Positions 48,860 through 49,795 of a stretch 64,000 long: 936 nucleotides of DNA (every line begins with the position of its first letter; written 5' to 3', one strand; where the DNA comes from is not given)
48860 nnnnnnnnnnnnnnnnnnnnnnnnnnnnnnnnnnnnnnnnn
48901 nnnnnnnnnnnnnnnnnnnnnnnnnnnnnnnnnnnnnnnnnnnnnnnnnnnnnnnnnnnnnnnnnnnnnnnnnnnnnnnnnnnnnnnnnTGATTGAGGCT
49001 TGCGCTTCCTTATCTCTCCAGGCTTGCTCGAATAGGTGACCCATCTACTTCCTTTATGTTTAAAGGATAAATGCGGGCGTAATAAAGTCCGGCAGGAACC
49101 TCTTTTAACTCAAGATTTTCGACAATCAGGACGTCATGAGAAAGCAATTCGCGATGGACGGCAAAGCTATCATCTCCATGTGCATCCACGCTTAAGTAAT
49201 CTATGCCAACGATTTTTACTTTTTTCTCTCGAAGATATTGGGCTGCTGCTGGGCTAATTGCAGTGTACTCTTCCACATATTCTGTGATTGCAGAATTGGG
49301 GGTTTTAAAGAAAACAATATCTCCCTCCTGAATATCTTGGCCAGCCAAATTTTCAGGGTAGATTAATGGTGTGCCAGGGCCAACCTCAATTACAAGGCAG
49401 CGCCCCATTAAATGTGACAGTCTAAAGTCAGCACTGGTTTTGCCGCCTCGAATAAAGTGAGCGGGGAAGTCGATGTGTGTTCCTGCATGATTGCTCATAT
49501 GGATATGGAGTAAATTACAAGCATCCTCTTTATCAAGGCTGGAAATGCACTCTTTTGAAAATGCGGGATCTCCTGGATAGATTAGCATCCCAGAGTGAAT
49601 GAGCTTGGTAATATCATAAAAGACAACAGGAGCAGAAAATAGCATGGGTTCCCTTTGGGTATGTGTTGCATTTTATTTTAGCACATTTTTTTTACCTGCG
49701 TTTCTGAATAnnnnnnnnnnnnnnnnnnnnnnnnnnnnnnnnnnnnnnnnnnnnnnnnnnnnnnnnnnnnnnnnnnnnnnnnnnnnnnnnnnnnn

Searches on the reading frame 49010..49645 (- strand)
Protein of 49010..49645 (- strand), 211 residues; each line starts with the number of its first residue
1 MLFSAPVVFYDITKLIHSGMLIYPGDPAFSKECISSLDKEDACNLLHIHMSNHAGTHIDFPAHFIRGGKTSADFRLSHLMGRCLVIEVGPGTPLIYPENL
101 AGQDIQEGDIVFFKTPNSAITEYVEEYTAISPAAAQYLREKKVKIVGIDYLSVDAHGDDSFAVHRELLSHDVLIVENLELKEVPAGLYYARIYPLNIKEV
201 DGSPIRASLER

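Call 18: search_protein_families(library=pfam, proteins=[window:49010-49645:-], max_evalue=0.001)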
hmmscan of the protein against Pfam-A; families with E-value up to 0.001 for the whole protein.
window:49010-49645:- (211 aa): 1 family
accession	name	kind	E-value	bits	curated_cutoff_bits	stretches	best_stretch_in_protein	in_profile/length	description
PF04199.19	Cyclase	-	2.3e-23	83.4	23.1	1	10-155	1-142/142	Putative cyclase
